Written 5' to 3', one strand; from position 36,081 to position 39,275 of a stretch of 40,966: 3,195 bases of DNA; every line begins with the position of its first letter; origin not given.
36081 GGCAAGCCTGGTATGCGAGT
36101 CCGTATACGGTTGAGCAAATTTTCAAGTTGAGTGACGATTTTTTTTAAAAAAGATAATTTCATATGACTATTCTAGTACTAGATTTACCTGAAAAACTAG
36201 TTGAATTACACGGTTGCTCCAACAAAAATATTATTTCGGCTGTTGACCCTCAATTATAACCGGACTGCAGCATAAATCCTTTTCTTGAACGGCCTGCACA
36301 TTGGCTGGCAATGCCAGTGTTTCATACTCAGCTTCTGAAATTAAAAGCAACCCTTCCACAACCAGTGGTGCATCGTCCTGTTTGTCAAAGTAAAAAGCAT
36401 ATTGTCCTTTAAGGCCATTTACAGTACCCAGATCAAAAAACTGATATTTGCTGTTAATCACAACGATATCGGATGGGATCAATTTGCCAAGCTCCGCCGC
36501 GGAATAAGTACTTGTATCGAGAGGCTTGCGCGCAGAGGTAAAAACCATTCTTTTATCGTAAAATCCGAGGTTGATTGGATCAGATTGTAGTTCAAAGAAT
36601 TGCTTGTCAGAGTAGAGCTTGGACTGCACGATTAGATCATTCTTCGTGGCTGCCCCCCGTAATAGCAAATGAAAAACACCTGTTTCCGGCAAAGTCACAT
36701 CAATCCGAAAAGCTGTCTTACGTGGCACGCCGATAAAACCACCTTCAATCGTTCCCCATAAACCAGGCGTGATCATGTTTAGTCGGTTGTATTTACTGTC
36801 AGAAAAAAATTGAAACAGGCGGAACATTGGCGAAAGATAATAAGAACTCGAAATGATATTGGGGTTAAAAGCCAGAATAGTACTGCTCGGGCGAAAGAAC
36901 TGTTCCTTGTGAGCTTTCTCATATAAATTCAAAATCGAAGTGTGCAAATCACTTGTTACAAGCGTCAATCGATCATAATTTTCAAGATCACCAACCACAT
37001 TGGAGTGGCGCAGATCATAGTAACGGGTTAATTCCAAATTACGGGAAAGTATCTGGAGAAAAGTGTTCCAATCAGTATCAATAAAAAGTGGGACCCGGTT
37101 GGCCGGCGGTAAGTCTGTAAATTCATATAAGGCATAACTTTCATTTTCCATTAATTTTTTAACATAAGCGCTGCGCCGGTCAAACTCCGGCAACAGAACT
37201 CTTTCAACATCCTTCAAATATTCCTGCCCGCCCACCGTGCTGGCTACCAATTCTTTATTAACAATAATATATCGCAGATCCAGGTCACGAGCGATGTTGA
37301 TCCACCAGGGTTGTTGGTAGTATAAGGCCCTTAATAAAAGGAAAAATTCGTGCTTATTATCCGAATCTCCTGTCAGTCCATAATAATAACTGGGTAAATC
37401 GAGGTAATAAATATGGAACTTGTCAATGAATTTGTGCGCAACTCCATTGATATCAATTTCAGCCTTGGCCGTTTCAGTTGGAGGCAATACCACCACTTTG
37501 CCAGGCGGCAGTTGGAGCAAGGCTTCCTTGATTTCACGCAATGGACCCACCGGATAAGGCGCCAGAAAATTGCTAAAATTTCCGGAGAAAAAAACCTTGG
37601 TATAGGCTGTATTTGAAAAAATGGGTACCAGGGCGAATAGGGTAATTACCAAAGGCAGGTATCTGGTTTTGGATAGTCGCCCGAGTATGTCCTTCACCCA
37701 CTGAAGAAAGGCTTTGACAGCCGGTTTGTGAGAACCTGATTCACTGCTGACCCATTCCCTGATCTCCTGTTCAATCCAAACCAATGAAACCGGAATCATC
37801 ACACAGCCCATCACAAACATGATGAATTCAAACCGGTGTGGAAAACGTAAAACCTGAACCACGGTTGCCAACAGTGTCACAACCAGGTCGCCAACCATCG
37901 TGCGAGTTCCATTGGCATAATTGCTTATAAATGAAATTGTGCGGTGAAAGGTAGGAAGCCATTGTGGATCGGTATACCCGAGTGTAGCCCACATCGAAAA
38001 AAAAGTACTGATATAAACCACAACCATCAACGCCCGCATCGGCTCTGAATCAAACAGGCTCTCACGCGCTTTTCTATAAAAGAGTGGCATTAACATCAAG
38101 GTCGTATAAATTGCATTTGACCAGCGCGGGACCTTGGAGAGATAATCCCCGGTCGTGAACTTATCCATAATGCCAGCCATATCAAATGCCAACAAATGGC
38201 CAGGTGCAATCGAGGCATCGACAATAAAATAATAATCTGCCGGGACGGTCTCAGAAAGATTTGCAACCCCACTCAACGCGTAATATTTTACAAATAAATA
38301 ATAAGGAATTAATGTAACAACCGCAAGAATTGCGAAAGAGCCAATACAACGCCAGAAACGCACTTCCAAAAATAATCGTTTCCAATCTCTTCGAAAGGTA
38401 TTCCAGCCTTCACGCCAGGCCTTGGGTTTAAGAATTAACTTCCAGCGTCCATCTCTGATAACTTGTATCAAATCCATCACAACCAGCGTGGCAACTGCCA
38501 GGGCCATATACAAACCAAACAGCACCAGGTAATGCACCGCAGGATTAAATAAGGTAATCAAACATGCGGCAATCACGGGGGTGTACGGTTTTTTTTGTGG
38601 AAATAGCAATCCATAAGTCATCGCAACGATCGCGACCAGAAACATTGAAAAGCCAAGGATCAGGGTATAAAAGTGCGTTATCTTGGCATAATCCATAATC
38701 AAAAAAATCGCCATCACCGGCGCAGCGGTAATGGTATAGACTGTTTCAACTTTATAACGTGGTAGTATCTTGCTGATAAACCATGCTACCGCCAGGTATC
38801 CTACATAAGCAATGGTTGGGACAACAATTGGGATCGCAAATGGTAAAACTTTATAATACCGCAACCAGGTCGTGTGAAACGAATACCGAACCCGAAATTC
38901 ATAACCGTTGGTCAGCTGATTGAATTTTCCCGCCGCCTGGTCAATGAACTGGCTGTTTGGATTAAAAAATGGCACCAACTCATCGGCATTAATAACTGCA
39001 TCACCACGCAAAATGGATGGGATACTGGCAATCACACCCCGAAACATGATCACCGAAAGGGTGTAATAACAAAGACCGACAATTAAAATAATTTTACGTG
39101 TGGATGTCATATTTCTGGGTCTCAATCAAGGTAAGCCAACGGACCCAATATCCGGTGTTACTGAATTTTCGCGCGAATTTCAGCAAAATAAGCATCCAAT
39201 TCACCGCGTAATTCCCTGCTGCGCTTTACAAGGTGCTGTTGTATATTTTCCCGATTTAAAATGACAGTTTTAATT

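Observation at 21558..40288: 18.7-kb unidirectional 14-gene cluster combining glycan assembly, unknown large envelope proteins and two signalling layers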

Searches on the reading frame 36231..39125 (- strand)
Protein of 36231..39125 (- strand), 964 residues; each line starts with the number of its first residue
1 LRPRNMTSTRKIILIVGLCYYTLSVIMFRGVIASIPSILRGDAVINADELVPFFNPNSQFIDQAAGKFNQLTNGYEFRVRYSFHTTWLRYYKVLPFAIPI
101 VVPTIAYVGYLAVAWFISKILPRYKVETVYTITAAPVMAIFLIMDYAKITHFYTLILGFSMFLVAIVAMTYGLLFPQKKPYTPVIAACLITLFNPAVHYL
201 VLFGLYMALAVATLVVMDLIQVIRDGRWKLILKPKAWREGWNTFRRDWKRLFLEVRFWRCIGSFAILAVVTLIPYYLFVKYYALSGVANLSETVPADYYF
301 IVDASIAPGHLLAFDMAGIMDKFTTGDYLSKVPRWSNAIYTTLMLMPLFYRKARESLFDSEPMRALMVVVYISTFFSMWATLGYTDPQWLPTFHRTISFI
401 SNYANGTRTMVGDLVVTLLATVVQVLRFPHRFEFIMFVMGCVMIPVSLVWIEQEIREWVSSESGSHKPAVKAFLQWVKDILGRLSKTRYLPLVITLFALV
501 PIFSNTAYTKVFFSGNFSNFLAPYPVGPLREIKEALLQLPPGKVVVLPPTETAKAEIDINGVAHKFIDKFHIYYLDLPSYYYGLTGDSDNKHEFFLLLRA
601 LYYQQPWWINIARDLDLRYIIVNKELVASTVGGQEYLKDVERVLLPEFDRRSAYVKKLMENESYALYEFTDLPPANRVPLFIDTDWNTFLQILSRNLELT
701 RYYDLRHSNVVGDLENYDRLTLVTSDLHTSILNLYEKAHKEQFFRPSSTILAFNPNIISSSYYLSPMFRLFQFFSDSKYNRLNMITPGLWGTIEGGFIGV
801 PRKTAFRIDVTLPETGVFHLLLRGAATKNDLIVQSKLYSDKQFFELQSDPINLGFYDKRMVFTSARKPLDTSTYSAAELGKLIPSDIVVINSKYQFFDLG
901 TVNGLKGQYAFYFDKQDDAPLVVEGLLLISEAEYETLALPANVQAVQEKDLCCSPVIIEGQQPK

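Call 4: search_protein_families(library=pfam, proteins=[window:36231-39125:-], max_evalue=0.01)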
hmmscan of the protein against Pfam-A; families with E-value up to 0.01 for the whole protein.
window:36231-39125:- (964 aa): 0 families

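Call 6: search_protein_families(library=ncbifam, proteins=[window:36231-39125:-], max_evalue=0.01)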
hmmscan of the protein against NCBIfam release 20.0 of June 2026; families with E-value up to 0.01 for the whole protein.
window:36231-39125:- (964 aa): 0 families

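Call 10: find_homologous_proteins(query=window:36231-39125:-)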
Query window:36231-39125:- (964 aa): 311 proteins with E <= 0.001 among 8000 candidates; the best 120 are listed.
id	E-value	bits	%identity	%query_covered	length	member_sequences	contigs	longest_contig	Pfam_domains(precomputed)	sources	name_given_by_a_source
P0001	0.0e+0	1883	85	99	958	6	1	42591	-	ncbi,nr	ncbi:MAG: hypothetical protein NTW32_11540 [Chloroflexi bacterium]|nr:hypothetical protein [Chlorofl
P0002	0.0e+0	1867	84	99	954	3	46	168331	-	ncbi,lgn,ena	-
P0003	0.0e+0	1834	84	97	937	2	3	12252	-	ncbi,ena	-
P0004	0.0e+0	1763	78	99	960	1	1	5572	-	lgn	-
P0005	0.0e+0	1761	78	99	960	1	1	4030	-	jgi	-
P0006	0.0e+0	1618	73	99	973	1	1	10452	-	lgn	-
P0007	0.0e+0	1565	70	100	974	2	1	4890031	-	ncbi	ncbi:MAG: hypothetical protein U0V02_10225 [Anaerolineales bacterium]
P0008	0.0e+0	1561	70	99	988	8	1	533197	-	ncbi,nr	ncbi:MAG: hypothetical protein IPN96_01665 [Anaerolineales bacterium]|nr:hypothetical protein [Anaer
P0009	0.0e+0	1553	70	99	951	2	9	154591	-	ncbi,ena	-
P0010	0.0e+0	1516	67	99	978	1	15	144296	-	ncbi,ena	-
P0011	0.0e+0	1496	68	99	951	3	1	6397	-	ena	-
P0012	0.0e+0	1489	66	99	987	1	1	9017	-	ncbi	ncbi:MAG: hypothetical protein ACKOC5_09795 [Chloroflexota bacterium]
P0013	0.0e+0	1486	67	99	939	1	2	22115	-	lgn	-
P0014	0.0e+0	1481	65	100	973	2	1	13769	-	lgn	-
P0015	0.0e+0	1476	65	100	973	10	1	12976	-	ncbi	-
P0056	0.0e+0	1326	61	100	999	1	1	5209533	-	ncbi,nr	ncbi:MAG: hypothetical protein JSV68_10420 [Anaerolineaceae bacterium]|nr:MAG: hypothetical protein 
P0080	0.0e+0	1179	57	98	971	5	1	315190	-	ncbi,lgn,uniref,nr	ncbi:hypothetical protein FKZ61_001690 [Litorilinea aerophila]|uniref:Uncharacterized protein n=1 Ta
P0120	2.7e-267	908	46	98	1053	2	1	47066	-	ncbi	ncbi:MAG: hypothetical protein RL238_691 [Actinomycetota bacterium]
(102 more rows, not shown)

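Call 11: find_encoding_contigs(protein=P0002, flank=10000, max_places=2)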
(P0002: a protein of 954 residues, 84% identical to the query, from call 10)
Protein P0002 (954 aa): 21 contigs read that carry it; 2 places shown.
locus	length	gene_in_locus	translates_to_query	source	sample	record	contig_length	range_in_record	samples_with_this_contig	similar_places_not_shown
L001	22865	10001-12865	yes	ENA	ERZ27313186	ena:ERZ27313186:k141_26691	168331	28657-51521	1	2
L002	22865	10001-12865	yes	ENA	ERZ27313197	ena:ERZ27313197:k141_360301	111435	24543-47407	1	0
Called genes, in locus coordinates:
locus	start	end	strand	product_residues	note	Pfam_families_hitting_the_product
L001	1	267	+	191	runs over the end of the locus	PF02085:Cytochrom_CIII (faint), PF14537:Cytochrom_c3_2 (faint), PF14522:Cytochrome_C7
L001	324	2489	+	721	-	PF04879:Molybdop_Fe4S4, PF00384:Molybdopterin, PF01568:Molydop_binding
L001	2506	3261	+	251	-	PF13187:Fer4_9 (faint), PF13237:Fer4_10 (faint), PF13247:Fer4_11 (faint), PF13183:Fer4_8 (weak), PF12838:Fer4_7 (weak)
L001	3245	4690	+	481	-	PF03916:NrfD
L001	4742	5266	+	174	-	PF11821:ActD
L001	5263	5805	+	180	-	PF00034:Cytochrom_C, PF13442:Cytochrome_CBB3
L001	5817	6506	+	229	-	-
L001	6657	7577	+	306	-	PF01545:Cation_efflux, PF16916:ZT_dimer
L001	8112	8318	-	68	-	-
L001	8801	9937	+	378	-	PF04230:PS_pyruv_trans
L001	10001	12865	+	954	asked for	-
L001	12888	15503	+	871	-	PF06439:3keto-disac_hyd (faint)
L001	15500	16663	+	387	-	PF04188:Mannosyl_trans2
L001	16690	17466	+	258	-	PF00535:Glycos_transf_2, PF10111:Glyco_tranf_2_2 (weak), PF13641:Glyco_tranf_2_3 (weak)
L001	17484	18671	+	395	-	PF00534:Glycos_transf_1, PF13692:Glyco_trans_1_4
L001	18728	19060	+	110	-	PF01740:STAS, PF13466:STAS_2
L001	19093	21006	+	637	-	PF07228:SpoIIE, PF13581:HATPase_c_2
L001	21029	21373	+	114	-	PF01740:STAS, PF13466:STAS_2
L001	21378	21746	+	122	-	PF00072:Response_reg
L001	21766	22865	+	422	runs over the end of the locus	PF01943:Polysacc_synt, PF13440:Polysacc_synt_3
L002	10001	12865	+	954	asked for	-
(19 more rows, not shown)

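Call 12: find_encoding_contigs(protein=P0080, flank=10000, max_places=2)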
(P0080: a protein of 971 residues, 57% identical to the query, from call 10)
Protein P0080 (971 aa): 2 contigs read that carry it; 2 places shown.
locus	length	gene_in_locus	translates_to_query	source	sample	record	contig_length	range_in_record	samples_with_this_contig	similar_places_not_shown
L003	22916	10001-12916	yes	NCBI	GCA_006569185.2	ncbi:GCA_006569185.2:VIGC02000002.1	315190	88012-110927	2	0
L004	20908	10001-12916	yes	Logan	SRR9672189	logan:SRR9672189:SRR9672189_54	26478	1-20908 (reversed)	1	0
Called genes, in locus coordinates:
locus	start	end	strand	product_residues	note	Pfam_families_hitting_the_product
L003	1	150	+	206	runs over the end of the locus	PF01205:Impact_N, PF09186:DUF1949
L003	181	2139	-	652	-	PF00989:PAS, PF13188:PAS_8 (faint), PF08448:PAS_4, PF00989:PAS, PF08448:PAS_4 (weak), PF13426:PAS_9, PF00512:HisKA, PF02518:HATPase_c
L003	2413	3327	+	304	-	PF00535:Glycos_transf_2, PF10111:Glyco_tranf_2_2 (weak), PF13641:Glyco_tranf_2_3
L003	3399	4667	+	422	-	PF00534:Glycos_transf_1, PF13692:Glyco_trans_1_4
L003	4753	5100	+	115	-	PF01740:STAS, PF13466:STAS_2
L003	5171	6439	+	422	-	PF00072:Response_reg, PF07228:SpoIIE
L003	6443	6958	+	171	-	PF13581:HATPase_c_2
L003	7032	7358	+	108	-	PF01740:STAS, PF13466:STAS_2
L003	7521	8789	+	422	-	PF01943:Polysacc_synt, PF13440:Polysacc_synt_3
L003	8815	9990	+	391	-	PF04230:PS_pyruv_trans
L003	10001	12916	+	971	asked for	-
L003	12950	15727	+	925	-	PF06439:3keto-disac_hyd (weak)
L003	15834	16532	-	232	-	PF00072:Response_reg, PF00486:Trans_reg_C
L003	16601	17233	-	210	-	PF27462:RecX_N, PF21982:RecX_HTH1, PF02631:RecX_HTH2, PF21982:RecX_HTH1 (weak), PF21981:RecX_HTH3 (weak)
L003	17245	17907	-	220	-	PF00072:Response_reg, PF00196:GerE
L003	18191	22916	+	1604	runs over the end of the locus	PF08447:PAS_3, PF00989:PAS, PF08447:PAS_3, PF13426:PAS_9, PF13188:PAS_8, PF00989:PAS, PF01590:GAF, PF13185:GAF_2, +13 more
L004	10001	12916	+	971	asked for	-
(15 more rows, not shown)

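Call 14: find_encoding_contigs(protein=P0120, flank=10000, max_places=1)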
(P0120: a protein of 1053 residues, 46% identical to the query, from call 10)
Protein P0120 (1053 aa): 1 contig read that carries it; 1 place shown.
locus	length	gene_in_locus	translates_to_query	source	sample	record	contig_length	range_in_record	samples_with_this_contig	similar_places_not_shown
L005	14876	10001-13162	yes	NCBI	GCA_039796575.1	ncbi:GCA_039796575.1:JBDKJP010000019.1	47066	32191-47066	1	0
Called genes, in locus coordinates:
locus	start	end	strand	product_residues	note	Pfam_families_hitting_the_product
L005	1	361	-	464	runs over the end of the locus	PF00037:Fer4 (faint), PF12797:Fer4_2 (faint), PF12800:Fer4_4 (faint), PF12838:Fer4_7 (weak), PF01855:POR_N, PF02780:Transketolase_C (weak), PF17147:PFOR_II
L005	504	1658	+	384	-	PF00144:Beta-lactamase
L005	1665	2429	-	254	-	PF00512:HisKA, PF13581:HATPase_c_2 (faint), PF02518:HATPase_c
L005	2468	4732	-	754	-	PF13188:PAS_8 (faint), PF00989:PAS, PF08448:PAS_4 (weak), PF08447:PAS_3, PF00512:HisKA, PF02518:HATPase_c, PF00072:Response_reg, PF01627:Hpt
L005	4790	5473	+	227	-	PF00072:Response_reg, PF00486:Trans_reg_C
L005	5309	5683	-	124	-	PF00512:HisKA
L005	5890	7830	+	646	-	PF00535:Glycos_transf_2, PF10111:Glyco_tranf_2_2 (weak), PF13641:Glyco_tranf_2_3, PF00534:Glycos_transf_1, PF13692:Glyco_trans_1_4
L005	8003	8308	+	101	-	PF01740:STAS (faint), PF13466:STAS_2 (weak)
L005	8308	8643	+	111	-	PF01740:STAS (weak), PF13466:STAS_2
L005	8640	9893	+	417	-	-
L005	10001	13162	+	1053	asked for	-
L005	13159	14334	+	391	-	PF04230:PS_pyruv_trans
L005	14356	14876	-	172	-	PF00005:ABC_tran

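Call 15: find_encoding_contigs(protein=P0056, flank=10000, max_places=1)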
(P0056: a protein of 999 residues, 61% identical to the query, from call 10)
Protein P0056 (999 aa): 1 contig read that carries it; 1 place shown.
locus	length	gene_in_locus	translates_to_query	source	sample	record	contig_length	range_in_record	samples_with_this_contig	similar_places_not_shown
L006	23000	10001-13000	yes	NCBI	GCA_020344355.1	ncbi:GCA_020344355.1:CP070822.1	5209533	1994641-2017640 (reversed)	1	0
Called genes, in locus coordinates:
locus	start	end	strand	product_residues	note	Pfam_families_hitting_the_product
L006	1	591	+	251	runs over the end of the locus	-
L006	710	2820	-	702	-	PF00133:tRNA-synt_1, PF13603:tRNA-synt_1_2, PF00133:tRNA-synt_1, PF09334:tRNA-synt_1g (weak), PF08264:Anticodon_1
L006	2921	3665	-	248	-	PF02355:SecD_SecF_C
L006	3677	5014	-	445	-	PF21760:SecD_1st, PF22599:SecDF_P1_head, PF02355:SecD_SecF_C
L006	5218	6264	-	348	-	PF00089:Trypsin, PF13365:Trypsin_2, PF13180:PDZ_2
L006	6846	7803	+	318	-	PF00480:ROK, PF01869:BcrAD_BadFG (faint)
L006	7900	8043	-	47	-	PF13561:adh_short_C2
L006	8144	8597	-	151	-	PF02878:PGM_PMM_I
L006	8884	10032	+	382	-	PF04230:PS_pyruv_trans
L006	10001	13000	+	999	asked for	-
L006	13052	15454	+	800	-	PF06439:3keto-disac_hyd (faint)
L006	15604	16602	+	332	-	PF20511:PMI_typeI_cat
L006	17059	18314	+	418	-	-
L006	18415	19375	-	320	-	-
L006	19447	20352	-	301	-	PF00781:DAGK_cat, PF19279:YegS_C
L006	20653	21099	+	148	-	-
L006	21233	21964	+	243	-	PF04012:PspA_IM30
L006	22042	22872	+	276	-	-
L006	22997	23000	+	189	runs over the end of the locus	PF01281:Ribosomal_L9_N, PF03948:Ribosomal_L9_C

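Call 18: search_solved_structures(query=A1, max_evalue=10)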
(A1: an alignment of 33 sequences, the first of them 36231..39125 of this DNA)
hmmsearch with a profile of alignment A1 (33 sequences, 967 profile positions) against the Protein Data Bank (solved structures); distinct sequences matched with E-value up to 10: 1.
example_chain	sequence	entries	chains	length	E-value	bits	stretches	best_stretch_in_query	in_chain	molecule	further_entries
6ahw_A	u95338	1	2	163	1.4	9.9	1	337-428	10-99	circular-permutated tRNA (cytidine(34)-2'-O)-methyltransferase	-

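Call 34: predict_structure(alignment_id=A1)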
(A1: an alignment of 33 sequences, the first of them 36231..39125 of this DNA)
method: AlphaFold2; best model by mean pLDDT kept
length: 964 residues; sequences in the alignment: 33
mean_pLDDT: 83.5   pTM: 0.83
mean pLDDT of the five models: 83.5, 82.6, 82.3, 81.1, 79.6
residues with pLDDT >= 90: 393; 70-90: 425; 50-70: 108; < 50: 38
segments of 3 or more residues with pLDDT < 50: 1-4, 71-79, 289-292, 584-586, 766-768, 956-964
pLDDT, mean of each block of 10 residues (from residue 1): 64 96 95 92 79 54 52 48 65 89 96 96 93 97 93 90 97 88 96 87 94 93 87 84 87 87 94 86 60 65 88 91 81 94 95 91 94 96 88 91 86 85 80 95 97 90 70 85 86 93 92 92 89 90 78 70 74 72 55 78 85 89 73 53 82 91 92 83 86 86 83 79 90 90 85 82 56 51 66 80 91 94 92 91 91 83 75 83 83 89 92 92 93 91 86 54 37
secondary structure, 60 per line:
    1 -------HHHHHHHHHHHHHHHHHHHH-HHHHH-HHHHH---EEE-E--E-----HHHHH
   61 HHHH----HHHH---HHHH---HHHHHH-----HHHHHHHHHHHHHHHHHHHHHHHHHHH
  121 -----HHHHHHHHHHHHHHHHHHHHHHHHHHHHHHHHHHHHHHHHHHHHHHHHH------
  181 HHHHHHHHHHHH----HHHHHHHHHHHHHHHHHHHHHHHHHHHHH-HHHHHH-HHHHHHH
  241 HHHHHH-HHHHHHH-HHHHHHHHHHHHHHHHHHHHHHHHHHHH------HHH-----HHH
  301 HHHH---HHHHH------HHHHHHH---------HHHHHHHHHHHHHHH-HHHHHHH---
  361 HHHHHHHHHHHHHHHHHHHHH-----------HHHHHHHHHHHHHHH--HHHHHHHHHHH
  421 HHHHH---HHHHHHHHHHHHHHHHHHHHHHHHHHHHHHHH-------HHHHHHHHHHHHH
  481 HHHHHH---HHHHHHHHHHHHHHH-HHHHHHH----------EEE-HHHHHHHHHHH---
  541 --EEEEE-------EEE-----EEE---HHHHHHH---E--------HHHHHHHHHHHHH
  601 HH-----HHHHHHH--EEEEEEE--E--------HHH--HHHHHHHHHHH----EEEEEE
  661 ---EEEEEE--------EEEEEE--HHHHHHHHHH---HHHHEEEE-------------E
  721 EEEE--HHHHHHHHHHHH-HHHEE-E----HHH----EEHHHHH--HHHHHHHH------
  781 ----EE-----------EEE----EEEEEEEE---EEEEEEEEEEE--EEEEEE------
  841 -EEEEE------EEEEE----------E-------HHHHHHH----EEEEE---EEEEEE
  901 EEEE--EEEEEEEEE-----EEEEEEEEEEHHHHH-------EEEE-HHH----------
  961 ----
elements in order (helices of 4 or more, strands of 3 or more residues): H8-27 H29-33 H35-39 E43-45 H56-64 H69-72 H76-79 H83-88 H94-120 H126-174 H181-192 H197-225 H227-232 H234-246 H248-254 H256-283 H298-304 H308-312 H319-325 H335-349 H351-357 H361-381 H393-407 H410-425 H429-460 H468-486 H490-504 H506-512 E523-525 H527-537 E543-547 E555-557 E563-565 H569-575 H588-602 H608-614 E617-623 H640-650 E655-660 E664-669 E678-683 H686-695 H699-702 E703-706 E720-724 H727-738 H760-764 H767-774 E798-800 E805-812 E816-826 E829-834 E842-846 E853-857 H876-882 E887-891 E895-904 E907-915 E921-930 H931-935 E943-946
